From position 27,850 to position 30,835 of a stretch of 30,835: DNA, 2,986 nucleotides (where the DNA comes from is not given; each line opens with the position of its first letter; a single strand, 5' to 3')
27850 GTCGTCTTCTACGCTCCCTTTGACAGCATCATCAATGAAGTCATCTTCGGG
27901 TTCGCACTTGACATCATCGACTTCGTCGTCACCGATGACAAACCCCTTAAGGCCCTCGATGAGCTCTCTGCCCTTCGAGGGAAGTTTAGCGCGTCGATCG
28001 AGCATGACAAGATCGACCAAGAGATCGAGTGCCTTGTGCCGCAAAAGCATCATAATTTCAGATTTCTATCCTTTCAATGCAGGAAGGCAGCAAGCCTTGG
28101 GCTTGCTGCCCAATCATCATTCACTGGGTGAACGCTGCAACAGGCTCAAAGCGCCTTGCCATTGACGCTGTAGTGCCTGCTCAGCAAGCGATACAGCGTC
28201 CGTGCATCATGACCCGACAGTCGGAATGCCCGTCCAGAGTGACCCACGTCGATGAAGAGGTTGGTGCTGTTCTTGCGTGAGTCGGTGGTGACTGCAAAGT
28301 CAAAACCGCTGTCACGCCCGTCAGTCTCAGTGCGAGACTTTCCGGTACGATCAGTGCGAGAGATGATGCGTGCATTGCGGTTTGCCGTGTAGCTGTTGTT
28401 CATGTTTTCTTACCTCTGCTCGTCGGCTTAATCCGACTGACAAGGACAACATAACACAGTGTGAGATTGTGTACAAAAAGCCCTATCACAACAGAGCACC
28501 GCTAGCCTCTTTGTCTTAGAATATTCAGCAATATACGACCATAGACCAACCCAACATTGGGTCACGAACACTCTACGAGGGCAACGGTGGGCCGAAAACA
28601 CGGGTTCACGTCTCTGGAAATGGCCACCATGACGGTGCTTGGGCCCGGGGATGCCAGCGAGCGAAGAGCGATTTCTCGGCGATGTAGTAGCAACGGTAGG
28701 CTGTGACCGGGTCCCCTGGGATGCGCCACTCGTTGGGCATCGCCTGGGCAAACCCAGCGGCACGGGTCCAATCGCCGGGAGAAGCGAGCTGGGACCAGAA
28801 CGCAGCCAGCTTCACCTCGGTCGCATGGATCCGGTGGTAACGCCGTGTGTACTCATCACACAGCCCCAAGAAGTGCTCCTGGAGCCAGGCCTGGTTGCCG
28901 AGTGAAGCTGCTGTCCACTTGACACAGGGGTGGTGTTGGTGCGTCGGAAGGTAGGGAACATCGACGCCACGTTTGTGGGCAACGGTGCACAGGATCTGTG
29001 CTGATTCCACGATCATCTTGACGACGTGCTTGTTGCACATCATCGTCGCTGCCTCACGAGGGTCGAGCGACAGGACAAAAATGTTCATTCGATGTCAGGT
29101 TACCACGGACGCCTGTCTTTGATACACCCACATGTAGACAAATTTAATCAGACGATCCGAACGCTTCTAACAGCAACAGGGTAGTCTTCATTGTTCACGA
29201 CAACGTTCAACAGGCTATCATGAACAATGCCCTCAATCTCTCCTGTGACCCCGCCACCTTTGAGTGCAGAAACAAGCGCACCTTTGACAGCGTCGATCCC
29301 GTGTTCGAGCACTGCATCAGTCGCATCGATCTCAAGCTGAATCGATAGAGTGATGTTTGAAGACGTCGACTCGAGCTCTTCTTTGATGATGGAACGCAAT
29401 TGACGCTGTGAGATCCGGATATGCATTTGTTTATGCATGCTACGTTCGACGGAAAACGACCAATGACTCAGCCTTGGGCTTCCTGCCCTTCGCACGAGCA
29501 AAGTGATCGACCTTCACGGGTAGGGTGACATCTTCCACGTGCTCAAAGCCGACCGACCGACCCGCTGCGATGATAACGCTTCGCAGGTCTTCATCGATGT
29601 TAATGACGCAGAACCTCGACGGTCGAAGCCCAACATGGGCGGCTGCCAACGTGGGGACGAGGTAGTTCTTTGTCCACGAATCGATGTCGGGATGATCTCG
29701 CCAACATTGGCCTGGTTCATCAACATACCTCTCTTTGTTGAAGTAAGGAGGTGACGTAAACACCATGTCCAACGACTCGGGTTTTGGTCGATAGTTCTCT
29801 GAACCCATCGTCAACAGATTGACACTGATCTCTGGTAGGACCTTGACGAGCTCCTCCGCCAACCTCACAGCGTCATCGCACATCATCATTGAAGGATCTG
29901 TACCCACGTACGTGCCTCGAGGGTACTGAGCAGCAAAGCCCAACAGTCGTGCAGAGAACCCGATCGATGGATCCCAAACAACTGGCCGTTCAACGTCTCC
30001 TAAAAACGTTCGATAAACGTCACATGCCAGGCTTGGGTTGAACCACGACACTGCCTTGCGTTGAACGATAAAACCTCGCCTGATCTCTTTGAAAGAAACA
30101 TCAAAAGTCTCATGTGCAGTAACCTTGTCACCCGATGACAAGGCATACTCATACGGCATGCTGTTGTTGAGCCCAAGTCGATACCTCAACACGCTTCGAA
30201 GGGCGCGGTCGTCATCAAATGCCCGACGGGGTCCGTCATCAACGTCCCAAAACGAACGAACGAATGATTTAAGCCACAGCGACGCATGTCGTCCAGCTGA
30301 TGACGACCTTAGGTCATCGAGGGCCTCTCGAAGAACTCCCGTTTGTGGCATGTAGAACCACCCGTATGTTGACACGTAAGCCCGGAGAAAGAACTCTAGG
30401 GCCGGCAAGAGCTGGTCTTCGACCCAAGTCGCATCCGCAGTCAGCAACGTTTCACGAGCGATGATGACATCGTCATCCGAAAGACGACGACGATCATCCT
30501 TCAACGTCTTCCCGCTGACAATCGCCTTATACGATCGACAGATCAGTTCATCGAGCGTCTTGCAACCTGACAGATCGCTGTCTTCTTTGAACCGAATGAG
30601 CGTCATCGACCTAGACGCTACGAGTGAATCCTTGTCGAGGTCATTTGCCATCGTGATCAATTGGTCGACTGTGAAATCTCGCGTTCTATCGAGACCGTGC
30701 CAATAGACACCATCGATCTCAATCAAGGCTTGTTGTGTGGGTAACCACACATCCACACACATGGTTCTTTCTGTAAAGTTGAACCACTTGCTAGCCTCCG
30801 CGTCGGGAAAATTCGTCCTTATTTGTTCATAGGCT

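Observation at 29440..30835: Vsr-type nuclease domain fused in frame to an SPPY DNA methyltransferase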

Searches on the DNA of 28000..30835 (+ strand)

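Call 7: search_dna_similar(query=window:28000-30835:+, collection=phages, mode=near, max_rows=20)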
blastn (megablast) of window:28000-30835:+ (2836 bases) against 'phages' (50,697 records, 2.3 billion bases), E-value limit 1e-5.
No match.

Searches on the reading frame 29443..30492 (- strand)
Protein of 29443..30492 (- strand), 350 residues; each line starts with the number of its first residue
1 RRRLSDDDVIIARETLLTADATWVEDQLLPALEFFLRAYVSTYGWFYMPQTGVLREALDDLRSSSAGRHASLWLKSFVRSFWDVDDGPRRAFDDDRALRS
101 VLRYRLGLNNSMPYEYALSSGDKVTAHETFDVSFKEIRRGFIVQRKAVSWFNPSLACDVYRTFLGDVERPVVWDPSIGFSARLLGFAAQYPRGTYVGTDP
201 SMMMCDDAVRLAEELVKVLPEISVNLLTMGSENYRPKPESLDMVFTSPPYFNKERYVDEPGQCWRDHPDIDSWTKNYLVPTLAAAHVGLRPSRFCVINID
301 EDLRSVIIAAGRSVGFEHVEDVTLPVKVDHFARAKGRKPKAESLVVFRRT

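Call 38: search_protein_representatives(protein=window:29443-30492:-)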
Query: 350 residues. Proteins with E-value up to 0.001 (for the whole library): 2365; up to 1e-10: 744; up to 1e-30: 94. The best 150 are listed.
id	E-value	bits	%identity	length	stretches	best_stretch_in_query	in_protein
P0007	5.8e-114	397.4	55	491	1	8-348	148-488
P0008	2.4e-113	395.4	53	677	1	5-348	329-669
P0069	2.4e-103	362.5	50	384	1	7-350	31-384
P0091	3.4e-98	345.5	47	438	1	3-349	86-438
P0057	1.1e-97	343.8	53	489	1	9-349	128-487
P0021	2.5e-97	342.7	51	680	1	10-334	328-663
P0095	2.7e-97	342.6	49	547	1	3-342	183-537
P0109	1.4e-94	333.7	51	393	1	3-349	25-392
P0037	2.8e-94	332.7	48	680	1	8-349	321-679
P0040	6.1e-94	331.6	47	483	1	22-347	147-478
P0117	5.2e-92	325.2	49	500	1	5-349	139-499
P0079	1.6e-90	320.3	45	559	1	13-350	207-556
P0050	1.0e-89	317.7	50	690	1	22-349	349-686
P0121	8.3e-89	314.7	47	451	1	26-348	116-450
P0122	8.8e-89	314.6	46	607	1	2-349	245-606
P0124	1.3e-83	297.6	49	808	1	4-350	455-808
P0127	8.0e-82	291.7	45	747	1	5-349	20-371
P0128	1.0e-80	288.1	45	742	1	2-348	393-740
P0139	3.0e-71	256.9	42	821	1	6-347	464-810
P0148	3.7e-65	236.9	42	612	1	2-341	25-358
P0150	1.4e-63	231.7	45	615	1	2-350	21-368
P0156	8.0e-55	202.9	37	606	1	5-349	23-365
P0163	9.0e-50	186.3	43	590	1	73-349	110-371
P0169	1.8e-47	178.7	32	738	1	6-349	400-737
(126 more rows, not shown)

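Call 40: search_protein_families(library=pfam, proteins=[P0127, P0148, P0150, P0156, P0163, P0124, P0139, P0128, P0169, P0122], max_evalue=0.01)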
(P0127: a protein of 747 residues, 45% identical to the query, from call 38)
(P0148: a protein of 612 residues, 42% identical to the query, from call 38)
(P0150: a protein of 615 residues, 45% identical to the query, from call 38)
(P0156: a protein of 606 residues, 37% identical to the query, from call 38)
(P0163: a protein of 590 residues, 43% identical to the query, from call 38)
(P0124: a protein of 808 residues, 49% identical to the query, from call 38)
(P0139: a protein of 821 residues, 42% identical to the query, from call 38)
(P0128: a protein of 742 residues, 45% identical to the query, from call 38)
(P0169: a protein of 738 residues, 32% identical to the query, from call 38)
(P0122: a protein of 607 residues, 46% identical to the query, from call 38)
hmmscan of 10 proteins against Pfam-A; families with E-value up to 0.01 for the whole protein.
P0127 (747 aa): 2 families
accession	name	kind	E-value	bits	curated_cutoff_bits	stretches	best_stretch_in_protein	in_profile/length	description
PF01555.25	N6_N4_Mtase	-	7.5e-08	33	26.7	1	263-388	2-124/221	DNA methylase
PF13392.12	HNH_3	-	0.0005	20.1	24.8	1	436-478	3-45/46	HNH endonuclease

P0148 (612 aa): 4 families
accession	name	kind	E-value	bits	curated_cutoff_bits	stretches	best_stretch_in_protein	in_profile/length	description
PF13392.12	HNH_3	-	9.7e-12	44.8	24.8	1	431-476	2-45/46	HNH endonuclease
PF01555.25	N6_N4_Mtase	-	7.2e-08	33.1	26.7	1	258-395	1-111/221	DNA methylase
PF07463.16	NUMOD4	-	4.6e-05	24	23.4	1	379-420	6-48/49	NUMOD4 motif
PF02796.21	HTH_7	-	0.0087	16.6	23.8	0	514-539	11-35/45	Helix-turn-helix domain of resolvase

P0150 (615 aa): 3 families
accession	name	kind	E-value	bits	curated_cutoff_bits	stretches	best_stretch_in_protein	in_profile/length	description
PF13392.12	HNH_3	-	2e-13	50.2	24.8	1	437-482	2-45/46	HNH endonuclease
PF07463.16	NUMOD4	-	4.9e-08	33.5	23.4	1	380-425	1-48/49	NUMOD4 motif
PF01555.25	N6_N4_Mtase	-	7.1e-05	23.3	26.7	1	258-368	1-107/221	DNA methylase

P0156 (606 aa): 3 families
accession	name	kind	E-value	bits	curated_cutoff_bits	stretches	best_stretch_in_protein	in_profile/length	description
PF13392.12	HNH_3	-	4.9e-12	45.7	24.8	1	434-480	2-46/46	HNH endonuclease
PF07463.16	NUMOD4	-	8.2e-12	45.6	23.4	1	376-422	1-48/49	NUMOD4 motif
PF01555.25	N6_N4_Mtase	-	8.3e-05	23.1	26.7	1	257-389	2-111/221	DNA methylase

P0163 (590 aa): 2 families
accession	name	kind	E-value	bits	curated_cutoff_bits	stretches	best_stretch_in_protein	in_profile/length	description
PF13392.12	HNH_3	-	9.9e-15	54.3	24.8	1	433-479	2-46/46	HNH endonuclease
PF01555.25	N6_N4_Mtase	-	0.00018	22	26.7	1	263-338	1-72/221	DNA methylase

P0124 (808 aa): 3 families
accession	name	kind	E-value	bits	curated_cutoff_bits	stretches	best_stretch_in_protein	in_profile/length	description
PF13392.12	HNH_3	-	3.9e-19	68.5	24.8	2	62-105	2-45/46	HNH endonuclease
PF07463.16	NUMOD4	-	5.3e-11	43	23.4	2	193-231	1-44/49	NUMOD4 motif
PF04545.22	Sigma70_r4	-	0.0013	18.6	24.1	0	376-405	12-41/50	Sigma-70, region 4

P0139 (821 aa): 3 families
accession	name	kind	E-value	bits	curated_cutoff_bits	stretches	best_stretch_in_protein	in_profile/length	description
PF13392.12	HNH_3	-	1.7e-15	56.8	24.8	1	57-100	2-45/46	HNH endonuclease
PF07463.16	NUMOD4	-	3.8e-09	37.1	23.4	2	14-41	1-34/49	NUMOD4 motif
PF01555.25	N6_N4_Mtase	-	0.0095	16.3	26.7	0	705-813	2-107/221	DNA methylase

P0128 (742 aa): 4 families
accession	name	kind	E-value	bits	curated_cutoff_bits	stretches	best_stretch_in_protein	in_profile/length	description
PF13392.12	HNH_3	-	7e-12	45.2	24.8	1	60-104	1-45/46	HNH endonuclease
PF07463.16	NUMOD4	-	1.2e-06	29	23.4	1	193-220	3-35/49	NUMOD4 motif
PF13560.12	HTH_31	-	0.00094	19.9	27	0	325-362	13-48/64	Helix-turn-helix domain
PF01381.28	HTH_3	-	0.0031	18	23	1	326-352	9-35/55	Helix-turn-helix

P0169 (738 aa): 4 families
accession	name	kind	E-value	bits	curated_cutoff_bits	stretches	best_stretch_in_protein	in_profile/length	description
PF01555.25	N6_N4_Mtase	-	5.9e-06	26.8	26.7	1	628-737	1-106/221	DNA methylase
PF13392.12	HNH_3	-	1.4e-05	25.1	24.8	1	78-122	2-44/46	HNH endonuclease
PF08281.18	Sigma70_r4_2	-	0.0021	18.1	25.7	1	231-262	17-48/54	Sigma-70, region 4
PF13384.12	HTH_23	-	0.004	17.4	24.6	0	231-260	9-37/50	Homeodomain-like domain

P0122 (607 aa): 1 family
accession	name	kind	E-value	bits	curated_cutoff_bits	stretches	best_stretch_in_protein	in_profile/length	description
PF22527.2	DEXQc_Suv3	-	3.7e-24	85.5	27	1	5-134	19-144/154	DEXQ-box helicase domain of Suv3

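Call 74: search_protein_families(library=ncbifam, proteins=[P0148], max_evalue=0.01)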
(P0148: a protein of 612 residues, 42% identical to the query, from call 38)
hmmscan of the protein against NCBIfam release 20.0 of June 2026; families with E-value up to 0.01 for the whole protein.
P0148 (612 aa): 0 families

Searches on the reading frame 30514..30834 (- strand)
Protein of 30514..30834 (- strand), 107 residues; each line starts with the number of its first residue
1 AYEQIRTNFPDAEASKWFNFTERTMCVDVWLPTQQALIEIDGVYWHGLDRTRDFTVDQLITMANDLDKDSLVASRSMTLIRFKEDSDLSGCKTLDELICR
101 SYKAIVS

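Call 33: predict_structure(alignment_id=A2)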
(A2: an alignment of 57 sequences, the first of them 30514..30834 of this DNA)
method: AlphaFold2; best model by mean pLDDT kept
length: 107 residues; sequences in the alignment: 57
mean_pLDDT: 97.2   pTM: 0.87
mean pLDDT of the five models: 97.2, 97.0, 96.9, 96.7, 96.6
residues with pLDDT >= 90: 106; 70-90: 1; 50-70: 0; < 50: 0
segments of 3 or more residues with pLDDT < 50: none
pLDDT, mean of each block of 10 residues (from residue 1): 97 98 97 98 97 98 97 97 97 98 96
secondary structure, 60 per line:
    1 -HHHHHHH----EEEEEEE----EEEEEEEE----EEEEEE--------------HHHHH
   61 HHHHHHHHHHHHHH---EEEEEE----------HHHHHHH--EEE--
elements in order: H2-8 E13-19 E24-31 E36-41 H56-74 E78-83 H94-100 E103-105

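Call 36: fold_search(model_id=the predicted structure, library=pdb)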
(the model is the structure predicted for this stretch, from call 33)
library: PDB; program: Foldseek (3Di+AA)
matches with E <= 10: 197; with E <= 0.001: 0
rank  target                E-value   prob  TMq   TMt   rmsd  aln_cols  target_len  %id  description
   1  4ic1_G                3.3e-02  0.57  0.32  0.20   7.4        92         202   16  Crystal structure of SSO0001 (released 2013-01-16)
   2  1vsr                  8.5e-02  0.85  0.38  0.31   4.1        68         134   16  VERY SHORT PATCH REPAIR (VSR) ENDONUCLEASE FROM ESCHERICHIA COLI (released 1999-10-27)
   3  3k93                  1.2e-01  0.35  0.39  0.23  11.7       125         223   13  Crystal structure of phage related exonuclease (YP_719632.1) from HAEMOPHILUS SOMNUS 129PT at 2.15 A resolution (released 2009-11-03)
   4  2zyz_C                2.1e-01  0.12  0.24  0.26   8.0       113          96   11  Pyrobaculum aerophilum splicing endonuclease (released 2009-06-23)
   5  1cw0_A                2.2e-01  0.66  0.53  0.39   5.8       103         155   12  CRYSTAL STRUCTURE ANALYSIS OF VERY SHORT PATCH REPAIR (VSR) ENDONUCLEASE IN COMPLEX WITH A DUPLEX DNA (released 1999-12-12)
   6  5czn                  2.7e-01  0.14  0.27  0.19   7.6        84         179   12  2009 H1N1 PA endonuclease mutant E119D (released 2016-03-16)
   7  7ml8                  3.5e-01  0.13  0.27  0.19   7.3        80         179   12  The crystal structure of I38T mutant PA endonuclease (2009/H1N1/CALIFORNIA) in complex with SJ001023038 (released 2021-10-27)
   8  3ijm_B                4.0e-01  0.30  0.37  0.29   5.6        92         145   11  The structure of a restriction endonuclease-like fold superfamily protein from Spirosoma linguale. (released 2009-09-22)
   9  8t6z                  4.0e-01  0.12  0.27  0.19   7.5        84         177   13  Influenza PAN endonuclease I38T mutant with 6-(4-(1H-tetrazol-5-yl)-2-(trifluoromethyl)phenyl)-3-hydroxy-4-oxo-1,4-dihyd (released 2024-05-08)
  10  6e6v                  4.0e-01  0.12  0.28  0.20   9.2       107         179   16  The N-terminal domain of PA endonuclease from the influenza H1N1 virus in complex with 3-hydroxy-6-methyl-4-oxo-1,4-dihy (released 2019-07-31)
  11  6wij                  4.3e-01  0.14  0.28  0.20   7.1        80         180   14  The crystal structure of the 2009/H1N1/California PA endonuclease mutant I38T in complex with SJ000986448 (released 2021-04-14)
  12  6vll                  4.3e-01  0.14  0.28  0.20   6.6        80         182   11  The crystal structure of the 2009/H1N1/California PA endonuclease mutant I38T in complex with SJ000986213 (released 2021-02-24)
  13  8dal                  4.3e-01  0.12  0.28  0.19   7.0        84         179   12  The N-terminal domain of PA endonuclease from the influenza H1N1 viral polymerase in complex with 4-(benzyloxy)-6-bromo- (released 2022-12-21)
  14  8djv                  4.3e-01  0.12  0.28  0.19   6.9        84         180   12  The N-terminal domain of PA endonuclease from the influenza H1N1 viral polymerase in complex with 6-Bromo-3-hydroxy-N-me (released 2022-12-21)
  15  7lw6                  4.6e-01  0.13  0.28  0.19   7.0        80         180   12  The crystal structure of the 2009/H1N1/California PA endonuclease I38T mutant in complex with Raltegravir (released 2021-05-26)
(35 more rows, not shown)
